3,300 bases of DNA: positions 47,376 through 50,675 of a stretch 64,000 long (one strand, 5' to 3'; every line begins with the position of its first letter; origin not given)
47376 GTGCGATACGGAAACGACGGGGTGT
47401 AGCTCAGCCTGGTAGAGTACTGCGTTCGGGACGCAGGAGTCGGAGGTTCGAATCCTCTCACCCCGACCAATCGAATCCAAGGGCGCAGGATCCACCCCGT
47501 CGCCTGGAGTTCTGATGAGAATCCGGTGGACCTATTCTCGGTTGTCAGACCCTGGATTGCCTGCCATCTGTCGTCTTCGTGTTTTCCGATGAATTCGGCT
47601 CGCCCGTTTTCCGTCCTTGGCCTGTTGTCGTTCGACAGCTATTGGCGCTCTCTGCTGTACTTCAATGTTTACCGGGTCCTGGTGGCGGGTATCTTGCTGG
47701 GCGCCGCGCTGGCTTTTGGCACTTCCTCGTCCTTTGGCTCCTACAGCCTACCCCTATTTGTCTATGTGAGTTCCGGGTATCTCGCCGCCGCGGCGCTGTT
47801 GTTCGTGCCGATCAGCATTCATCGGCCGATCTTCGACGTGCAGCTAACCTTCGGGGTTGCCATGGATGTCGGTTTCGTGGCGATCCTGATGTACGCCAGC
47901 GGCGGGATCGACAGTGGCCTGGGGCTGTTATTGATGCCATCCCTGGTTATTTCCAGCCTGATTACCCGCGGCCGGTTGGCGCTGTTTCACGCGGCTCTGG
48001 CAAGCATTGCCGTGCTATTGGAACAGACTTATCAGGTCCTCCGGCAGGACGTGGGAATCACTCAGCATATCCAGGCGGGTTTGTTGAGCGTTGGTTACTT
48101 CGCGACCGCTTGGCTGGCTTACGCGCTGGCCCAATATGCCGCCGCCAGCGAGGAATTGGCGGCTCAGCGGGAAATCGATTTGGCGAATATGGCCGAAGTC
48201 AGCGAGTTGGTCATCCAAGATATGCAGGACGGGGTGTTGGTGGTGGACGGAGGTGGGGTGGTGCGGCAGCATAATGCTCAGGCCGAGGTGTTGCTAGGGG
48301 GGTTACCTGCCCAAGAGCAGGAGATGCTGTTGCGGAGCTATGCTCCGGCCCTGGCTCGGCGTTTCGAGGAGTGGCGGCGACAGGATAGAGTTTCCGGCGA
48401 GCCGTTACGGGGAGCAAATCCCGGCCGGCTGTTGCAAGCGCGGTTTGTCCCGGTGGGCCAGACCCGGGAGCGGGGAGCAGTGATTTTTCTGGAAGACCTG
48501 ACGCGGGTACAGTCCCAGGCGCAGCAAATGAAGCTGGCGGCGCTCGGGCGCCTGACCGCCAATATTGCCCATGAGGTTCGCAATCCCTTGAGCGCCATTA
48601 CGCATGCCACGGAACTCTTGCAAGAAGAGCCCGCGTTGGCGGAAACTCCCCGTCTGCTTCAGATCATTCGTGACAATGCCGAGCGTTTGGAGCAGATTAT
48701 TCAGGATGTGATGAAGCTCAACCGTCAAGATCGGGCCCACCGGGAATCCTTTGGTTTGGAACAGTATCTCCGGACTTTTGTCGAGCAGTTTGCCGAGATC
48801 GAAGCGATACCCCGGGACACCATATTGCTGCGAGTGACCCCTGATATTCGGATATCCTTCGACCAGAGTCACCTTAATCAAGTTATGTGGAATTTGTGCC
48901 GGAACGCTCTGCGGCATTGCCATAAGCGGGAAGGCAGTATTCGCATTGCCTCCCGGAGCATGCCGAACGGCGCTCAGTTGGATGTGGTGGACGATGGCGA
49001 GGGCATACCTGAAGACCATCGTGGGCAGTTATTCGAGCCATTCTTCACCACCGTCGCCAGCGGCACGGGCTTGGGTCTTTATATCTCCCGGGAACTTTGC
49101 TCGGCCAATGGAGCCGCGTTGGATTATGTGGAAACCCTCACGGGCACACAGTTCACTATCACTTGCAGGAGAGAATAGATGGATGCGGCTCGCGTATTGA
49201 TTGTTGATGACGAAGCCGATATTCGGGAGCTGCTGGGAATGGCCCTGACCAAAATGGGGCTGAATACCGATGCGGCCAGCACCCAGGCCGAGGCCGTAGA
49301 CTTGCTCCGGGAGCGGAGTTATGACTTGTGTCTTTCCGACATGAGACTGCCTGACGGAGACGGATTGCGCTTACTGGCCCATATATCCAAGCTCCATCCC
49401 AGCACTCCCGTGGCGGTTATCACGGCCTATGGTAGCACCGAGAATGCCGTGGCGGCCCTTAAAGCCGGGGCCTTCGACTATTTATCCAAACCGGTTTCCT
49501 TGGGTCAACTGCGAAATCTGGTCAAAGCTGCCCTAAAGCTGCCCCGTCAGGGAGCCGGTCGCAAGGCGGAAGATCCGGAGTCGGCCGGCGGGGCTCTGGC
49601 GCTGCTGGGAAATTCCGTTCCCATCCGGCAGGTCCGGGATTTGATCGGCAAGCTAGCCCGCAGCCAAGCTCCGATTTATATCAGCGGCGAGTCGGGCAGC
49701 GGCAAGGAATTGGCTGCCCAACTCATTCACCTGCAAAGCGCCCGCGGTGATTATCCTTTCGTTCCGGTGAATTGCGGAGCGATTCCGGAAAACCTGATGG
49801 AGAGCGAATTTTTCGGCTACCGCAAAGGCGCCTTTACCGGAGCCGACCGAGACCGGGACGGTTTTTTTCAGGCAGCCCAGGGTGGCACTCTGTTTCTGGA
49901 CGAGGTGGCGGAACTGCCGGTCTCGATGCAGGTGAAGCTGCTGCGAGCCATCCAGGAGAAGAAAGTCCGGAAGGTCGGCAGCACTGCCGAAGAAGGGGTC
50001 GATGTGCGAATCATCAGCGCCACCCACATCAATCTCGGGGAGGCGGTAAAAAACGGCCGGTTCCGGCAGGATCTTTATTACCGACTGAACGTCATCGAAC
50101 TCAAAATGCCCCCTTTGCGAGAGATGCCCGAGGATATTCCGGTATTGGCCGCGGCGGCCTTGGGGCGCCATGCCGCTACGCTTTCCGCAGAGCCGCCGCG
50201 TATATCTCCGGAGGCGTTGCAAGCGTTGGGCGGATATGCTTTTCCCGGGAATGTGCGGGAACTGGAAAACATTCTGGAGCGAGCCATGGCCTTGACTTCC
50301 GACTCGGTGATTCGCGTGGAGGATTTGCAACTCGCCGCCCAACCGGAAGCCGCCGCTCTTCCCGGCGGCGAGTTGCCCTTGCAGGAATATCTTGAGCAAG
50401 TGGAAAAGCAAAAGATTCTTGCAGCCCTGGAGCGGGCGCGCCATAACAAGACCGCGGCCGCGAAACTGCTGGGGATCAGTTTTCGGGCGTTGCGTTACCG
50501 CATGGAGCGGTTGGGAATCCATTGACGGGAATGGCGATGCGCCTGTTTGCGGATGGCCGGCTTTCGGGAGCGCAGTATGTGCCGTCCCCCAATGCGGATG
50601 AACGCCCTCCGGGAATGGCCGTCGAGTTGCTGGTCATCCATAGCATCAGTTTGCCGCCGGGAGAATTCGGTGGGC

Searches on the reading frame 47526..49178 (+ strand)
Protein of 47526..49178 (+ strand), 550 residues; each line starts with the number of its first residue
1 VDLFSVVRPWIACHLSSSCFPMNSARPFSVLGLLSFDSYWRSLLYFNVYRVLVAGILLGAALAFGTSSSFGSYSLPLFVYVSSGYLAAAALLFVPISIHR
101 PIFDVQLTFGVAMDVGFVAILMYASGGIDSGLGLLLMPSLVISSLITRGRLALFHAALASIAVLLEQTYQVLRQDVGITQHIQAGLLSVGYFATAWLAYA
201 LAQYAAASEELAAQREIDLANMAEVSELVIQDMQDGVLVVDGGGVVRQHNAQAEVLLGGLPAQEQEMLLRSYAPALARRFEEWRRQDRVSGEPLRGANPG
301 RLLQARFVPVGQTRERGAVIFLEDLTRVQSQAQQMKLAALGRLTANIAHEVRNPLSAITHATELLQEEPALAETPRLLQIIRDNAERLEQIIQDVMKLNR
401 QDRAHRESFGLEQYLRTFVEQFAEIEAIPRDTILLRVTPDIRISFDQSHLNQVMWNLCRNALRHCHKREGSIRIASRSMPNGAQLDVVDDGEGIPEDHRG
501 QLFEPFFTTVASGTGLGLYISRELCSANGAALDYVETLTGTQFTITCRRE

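Call 59: search_protein_families(library=pfam, proteins=[window:47526-49178:+], max_evalue=0.00001)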
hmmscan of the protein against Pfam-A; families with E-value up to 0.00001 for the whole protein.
window:47526-49178:+ (550 aa): 3 families
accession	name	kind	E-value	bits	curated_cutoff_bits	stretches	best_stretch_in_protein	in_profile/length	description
PF25323.1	6TM_PilS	-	3.2e-37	128.5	27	1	38-212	7-189/189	PilS-like transmembrane domain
PF02518.31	HATPase_c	-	1.6e-20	74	26.4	1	446-547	2-107/111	Histidine kinase-, DNA gyrase B-, and HSP90-like ATPase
PF00512.31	HisKA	-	1.1e-15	57.8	26.9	1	340-402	2-64/66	His Kinase A (phospho-acceptor) domain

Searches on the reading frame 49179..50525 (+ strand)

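Call 59: search_protein_families(library=pfam, proteins=[window:49179-50525:+], max_evalue=0.00001)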
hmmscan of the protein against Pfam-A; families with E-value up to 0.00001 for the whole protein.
window:49179-50525:+ (448 aa): 5 families
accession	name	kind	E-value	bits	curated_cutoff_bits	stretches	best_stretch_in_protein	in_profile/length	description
PF00158.32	Sigma54_activat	-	2.3e-67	226.4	20.2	1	143-308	2-167/168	Sigma-54 interaction domain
PF00072.30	Response_reg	-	1.9e-30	105.8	30.2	1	6-115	1-110/111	Response regulator receiver domain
PF14532.12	Sigma54_activ_2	-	2.4e-23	83.3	25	1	143-313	1-138/138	Sigma-54 interaction domain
PF25601.1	AAA_lid_14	-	7.4e-21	74.2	27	1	314-389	1-76/87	AAA+ ATPase lid domain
PF02954.25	HTH_8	-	2.2e-14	53.3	22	1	405-444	2-41/42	Bacterial regulatory protein, Fis family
